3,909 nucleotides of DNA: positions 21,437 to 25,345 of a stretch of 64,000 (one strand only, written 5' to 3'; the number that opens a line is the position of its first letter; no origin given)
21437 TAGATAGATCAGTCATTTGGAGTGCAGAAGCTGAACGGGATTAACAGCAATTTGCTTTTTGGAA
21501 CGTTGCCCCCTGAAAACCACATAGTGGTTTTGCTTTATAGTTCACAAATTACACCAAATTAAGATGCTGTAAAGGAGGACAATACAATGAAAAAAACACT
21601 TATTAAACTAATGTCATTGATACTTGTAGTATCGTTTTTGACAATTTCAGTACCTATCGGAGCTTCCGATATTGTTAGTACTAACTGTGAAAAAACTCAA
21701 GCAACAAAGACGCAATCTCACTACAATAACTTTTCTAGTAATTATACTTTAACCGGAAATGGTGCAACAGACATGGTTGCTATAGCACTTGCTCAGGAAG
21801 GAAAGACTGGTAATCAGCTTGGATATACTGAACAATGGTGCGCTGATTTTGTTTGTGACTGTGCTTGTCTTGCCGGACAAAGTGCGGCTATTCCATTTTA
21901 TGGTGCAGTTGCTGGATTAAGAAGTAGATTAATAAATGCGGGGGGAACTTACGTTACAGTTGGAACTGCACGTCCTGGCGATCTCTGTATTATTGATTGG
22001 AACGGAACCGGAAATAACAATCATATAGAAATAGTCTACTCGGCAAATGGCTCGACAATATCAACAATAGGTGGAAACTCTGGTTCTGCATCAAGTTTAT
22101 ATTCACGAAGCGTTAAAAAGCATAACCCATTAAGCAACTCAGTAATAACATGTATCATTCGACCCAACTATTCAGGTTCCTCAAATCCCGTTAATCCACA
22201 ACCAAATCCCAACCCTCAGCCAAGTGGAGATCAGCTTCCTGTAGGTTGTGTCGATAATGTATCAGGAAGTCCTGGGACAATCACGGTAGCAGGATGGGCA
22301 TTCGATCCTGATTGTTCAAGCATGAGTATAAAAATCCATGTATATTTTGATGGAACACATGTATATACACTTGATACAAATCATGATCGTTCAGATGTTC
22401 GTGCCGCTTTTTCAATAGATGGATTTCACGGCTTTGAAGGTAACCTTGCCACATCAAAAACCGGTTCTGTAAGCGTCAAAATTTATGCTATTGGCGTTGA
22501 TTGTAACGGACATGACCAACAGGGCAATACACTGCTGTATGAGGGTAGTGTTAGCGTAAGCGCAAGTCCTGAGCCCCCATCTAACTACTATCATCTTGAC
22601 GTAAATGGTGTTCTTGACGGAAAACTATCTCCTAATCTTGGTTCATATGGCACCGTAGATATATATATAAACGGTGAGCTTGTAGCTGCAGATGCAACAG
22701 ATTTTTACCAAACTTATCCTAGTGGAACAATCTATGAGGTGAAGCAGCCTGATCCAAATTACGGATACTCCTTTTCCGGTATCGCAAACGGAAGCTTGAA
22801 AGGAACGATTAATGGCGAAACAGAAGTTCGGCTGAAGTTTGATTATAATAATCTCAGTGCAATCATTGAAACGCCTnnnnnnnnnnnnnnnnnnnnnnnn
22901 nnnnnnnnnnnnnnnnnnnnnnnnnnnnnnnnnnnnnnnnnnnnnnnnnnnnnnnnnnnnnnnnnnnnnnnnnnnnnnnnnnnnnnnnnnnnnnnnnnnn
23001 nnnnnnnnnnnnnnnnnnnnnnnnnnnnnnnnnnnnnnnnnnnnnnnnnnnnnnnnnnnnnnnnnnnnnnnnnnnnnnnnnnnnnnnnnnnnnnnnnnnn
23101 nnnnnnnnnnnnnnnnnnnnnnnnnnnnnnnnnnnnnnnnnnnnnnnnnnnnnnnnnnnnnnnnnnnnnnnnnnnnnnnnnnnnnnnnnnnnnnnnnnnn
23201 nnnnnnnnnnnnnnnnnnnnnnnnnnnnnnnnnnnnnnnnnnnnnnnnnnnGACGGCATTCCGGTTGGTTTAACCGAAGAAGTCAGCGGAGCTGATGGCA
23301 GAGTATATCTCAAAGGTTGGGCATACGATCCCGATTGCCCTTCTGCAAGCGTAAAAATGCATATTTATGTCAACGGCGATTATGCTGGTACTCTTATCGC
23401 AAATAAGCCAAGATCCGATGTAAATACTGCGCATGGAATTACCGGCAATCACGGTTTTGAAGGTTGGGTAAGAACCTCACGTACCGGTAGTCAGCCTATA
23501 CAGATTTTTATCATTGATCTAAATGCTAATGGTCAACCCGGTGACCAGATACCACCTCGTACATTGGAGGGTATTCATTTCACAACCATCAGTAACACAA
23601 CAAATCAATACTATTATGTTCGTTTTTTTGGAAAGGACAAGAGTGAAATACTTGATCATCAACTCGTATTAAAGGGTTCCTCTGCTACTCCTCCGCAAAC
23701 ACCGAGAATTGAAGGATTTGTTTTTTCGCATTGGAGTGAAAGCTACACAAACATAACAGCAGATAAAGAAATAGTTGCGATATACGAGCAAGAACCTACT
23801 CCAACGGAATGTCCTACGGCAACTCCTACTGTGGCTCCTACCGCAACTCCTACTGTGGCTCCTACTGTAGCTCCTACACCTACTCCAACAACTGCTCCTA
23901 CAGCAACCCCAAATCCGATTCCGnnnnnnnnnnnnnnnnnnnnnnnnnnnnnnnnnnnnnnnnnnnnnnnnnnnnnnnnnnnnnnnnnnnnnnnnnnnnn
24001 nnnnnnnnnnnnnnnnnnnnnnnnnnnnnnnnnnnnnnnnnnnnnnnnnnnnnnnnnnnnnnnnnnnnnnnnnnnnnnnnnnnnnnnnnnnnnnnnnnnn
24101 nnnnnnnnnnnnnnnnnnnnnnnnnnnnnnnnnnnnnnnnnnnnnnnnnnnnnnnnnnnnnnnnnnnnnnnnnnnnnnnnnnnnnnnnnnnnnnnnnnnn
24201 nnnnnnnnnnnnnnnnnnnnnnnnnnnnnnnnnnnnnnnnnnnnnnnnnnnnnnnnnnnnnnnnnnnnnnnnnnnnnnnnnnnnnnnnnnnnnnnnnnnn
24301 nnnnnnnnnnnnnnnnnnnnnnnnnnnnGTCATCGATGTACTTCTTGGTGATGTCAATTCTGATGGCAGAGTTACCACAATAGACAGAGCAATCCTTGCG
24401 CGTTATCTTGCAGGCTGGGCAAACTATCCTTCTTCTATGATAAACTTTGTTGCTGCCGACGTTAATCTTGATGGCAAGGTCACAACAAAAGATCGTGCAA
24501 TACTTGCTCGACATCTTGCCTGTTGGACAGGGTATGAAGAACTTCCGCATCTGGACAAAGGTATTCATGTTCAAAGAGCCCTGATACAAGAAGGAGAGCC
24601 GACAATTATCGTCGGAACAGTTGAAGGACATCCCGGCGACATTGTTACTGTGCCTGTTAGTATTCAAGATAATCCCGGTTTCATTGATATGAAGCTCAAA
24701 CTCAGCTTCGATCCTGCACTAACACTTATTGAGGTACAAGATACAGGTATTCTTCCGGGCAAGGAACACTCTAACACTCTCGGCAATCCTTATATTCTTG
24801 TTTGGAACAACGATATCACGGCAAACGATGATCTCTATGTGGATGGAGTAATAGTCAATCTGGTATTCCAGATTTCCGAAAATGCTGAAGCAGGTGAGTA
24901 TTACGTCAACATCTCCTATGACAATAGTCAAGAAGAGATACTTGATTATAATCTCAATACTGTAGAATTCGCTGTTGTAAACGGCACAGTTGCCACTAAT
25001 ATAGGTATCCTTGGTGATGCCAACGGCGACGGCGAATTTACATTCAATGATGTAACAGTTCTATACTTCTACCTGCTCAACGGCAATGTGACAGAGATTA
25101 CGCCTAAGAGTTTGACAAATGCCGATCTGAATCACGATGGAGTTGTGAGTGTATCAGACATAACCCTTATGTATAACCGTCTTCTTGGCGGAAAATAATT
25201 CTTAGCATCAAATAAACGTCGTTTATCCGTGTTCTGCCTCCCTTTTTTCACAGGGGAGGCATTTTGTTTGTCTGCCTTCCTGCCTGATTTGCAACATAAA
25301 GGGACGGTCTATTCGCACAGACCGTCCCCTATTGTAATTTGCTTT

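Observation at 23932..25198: Alternating cohesin-dockerin-cohesin-dockerin arrangement could allow self-polymerisation or adaptor function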

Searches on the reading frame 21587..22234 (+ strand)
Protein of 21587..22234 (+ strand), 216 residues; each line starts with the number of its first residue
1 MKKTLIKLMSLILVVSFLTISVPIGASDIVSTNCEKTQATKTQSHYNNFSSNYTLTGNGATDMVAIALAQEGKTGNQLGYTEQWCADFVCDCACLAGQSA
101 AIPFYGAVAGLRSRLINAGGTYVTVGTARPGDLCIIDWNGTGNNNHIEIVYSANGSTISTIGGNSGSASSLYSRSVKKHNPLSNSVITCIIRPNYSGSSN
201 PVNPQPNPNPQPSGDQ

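Call 8: search_protein_families(library=pfam, proteins=[window:21587-22234:+], max_evalue=1)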
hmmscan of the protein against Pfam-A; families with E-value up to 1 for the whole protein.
seq(216 aa): 2 families
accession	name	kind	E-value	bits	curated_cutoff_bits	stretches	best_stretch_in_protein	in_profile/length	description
PF05257.22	CHAP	-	6.9e-07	30.1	26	1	80-164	6-81/81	CHAP domain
PF09020.15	YopE_N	-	0.053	14.2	27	1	164-213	48-98/126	YopE, N terminal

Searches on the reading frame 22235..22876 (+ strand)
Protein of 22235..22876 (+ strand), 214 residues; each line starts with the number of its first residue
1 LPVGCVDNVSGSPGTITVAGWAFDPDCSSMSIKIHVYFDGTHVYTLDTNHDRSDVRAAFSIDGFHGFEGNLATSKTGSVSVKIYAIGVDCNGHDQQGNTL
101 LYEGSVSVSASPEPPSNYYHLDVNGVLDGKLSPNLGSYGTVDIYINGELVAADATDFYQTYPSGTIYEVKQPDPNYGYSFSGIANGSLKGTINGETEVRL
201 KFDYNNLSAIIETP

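Call 8: search_protein_families(library=pfam, proteins=[window:22235-22876:+], max_evalue=1)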
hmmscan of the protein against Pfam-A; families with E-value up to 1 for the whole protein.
seq(214 aa): 2 families
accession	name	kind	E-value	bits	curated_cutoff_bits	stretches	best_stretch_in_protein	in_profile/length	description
PF17957.7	Big_7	-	0.0029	18.7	24.1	0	140-160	34-54/70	Bacterial Ig domain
PF12367.13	PFO_beta_C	-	0.078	13.5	24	0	41-60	15-34/66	Pyruvate ferredoxin oxidoreductase beta subunit C terminal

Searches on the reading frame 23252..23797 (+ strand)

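Call 8: search_protein_families(library=pfam, proteins=[window:23252-23797:+], max_evalue=1)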
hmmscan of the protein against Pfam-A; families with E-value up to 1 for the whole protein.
seq(182 aa): 1 family
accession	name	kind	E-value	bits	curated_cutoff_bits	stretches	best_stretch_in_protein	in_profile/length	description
PF09479.16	Flg_new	-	0.0066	17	27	1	123-164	3-41/65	Listeria-Bacteroides repeat domain (List_Bact_rpt)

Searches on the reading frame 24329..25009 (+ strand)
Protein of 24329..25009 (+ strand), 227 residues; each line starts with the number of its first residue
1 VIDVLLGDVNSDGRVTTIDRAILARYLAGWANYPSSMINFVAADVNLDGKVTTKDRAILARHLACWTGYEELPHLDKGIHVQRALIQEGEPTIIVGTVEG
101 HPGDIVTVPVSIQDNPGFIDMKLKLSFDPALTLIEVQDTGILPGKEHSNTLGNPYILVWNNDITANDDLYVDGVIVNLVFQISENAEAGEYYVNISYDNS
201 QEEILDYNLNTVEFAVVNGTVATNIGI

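Call 65: predict_structure(alignment_id=A4)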
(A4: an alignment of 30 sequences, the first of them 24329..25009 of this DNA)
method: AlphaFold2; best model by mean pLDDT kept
length: 227 residues; sequences in the alignment: 30
mean_pLDDT: 93.2   pTM: 0.87
mean pLDDT of the five models: 93.2, 93.1, 92.6, 92.1, 92.0
residues with pLDDT >= 90: 200; 70-90: 13; 50-70: 12; < 50: 2
segments of 3 or more residues with pLDDT < 50: none
pLDDT, mean of each block of 10 residues (from residue 1): 87 97 96 96 96 96 94 75 66 98 98 96 98 98 94 96 90 98 97 97 95 97 84
secondary structure, 60 per line:
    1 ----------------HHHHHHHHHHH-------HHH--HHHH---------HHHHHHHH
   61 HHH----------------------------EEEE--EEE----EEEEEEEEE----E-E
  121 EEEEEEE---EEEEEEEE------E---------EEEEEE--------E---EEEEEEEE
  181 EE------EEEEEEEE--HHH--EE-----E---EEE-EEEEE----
elements in order: H17-27 H40-43 H53-63 E92-95 E98-100 E105-113 E120-127 E131-138 E155-160 E173-182 E189-196 E215-217 E219-223

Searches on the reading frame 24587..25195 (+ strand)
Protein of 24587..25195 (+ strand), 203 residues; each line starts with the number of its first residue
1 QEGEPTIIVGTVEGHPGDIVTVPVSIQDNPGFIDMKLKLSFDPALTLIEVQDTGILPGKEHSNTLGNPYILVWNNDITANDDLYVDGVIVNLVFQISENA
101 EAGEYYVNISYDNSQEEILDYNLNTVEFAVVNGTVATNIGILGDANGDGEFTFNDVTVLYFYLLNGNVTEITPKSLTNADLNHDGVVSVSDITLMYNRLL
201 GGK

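Call 34: search_solved_structures(query=window:24587-25195:+, max_evalue=1, show_alignments=3)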
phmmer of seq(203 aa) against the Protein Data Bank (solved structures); distinct sequences matched with E-value up to 1: 36.
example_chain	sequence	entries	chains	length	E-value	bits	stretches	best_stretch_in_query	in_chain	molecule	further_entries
4fl4_A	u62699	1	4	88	1.3e-06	31.5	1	142-199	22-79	Glycoside hydrolase family 9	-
6kgc_A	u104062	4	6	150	3.6e-06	30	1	7-136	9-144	Probably cellulosomal scaffolding protein, secreted cellulose-binding and cohesin domain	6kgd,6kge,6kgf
4cj0_A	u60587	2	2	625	3.7e-06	30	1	130-198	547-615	ENDOGLUCANASE D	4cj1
1clc_A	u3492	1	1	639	3.8e-06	30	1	130-198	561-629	ENDOGLUCANASE CELD; EC: 3.2.1.4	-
6kg8_A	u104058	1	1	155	3.9e-06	29.9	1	7-136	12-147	Probably cellulosomal scaffolding protein, secreted cellulose-binding and cohesin domain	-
1g1k_A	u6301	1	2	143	0.00029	23.8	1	7-97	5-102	SCAFFOLDING PROTEIN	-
2vn5_A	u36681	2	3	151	0.00029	23.8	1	7-97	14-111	SCAFFOLDING PROTEIN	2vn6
4uyp_A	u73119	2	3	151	0.00084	22.3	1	8-114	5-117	Cellulosomal scaffoldin anchoring protein C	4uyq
2ccl_B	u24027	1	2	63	0.0012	21.8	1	141-199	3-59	ENDO-1,4-BETA-XYLANASE Y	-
8x39_A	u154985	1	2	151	0.0023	20.9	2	142-201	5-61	Serine protease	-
8x3a_A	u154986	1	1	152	0.0024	20.8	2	142-201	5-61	Serine protease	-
1daq_A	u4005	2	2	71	0.0025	20.8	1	141-198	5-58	ENDOGLUCANASE SS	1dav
2mte_A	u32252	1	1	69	0.0026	20.7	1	141-198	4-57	Cellulose 1,4-beta-cellobiosidase (reducing end) CelS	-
3ul4_A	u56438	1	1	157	0.0039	20.1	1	6-105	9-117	Cellulosome-anchoring protein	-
2yik_A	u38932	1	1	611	0.0044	19.9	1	141-200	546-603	ENDOGLUCANASE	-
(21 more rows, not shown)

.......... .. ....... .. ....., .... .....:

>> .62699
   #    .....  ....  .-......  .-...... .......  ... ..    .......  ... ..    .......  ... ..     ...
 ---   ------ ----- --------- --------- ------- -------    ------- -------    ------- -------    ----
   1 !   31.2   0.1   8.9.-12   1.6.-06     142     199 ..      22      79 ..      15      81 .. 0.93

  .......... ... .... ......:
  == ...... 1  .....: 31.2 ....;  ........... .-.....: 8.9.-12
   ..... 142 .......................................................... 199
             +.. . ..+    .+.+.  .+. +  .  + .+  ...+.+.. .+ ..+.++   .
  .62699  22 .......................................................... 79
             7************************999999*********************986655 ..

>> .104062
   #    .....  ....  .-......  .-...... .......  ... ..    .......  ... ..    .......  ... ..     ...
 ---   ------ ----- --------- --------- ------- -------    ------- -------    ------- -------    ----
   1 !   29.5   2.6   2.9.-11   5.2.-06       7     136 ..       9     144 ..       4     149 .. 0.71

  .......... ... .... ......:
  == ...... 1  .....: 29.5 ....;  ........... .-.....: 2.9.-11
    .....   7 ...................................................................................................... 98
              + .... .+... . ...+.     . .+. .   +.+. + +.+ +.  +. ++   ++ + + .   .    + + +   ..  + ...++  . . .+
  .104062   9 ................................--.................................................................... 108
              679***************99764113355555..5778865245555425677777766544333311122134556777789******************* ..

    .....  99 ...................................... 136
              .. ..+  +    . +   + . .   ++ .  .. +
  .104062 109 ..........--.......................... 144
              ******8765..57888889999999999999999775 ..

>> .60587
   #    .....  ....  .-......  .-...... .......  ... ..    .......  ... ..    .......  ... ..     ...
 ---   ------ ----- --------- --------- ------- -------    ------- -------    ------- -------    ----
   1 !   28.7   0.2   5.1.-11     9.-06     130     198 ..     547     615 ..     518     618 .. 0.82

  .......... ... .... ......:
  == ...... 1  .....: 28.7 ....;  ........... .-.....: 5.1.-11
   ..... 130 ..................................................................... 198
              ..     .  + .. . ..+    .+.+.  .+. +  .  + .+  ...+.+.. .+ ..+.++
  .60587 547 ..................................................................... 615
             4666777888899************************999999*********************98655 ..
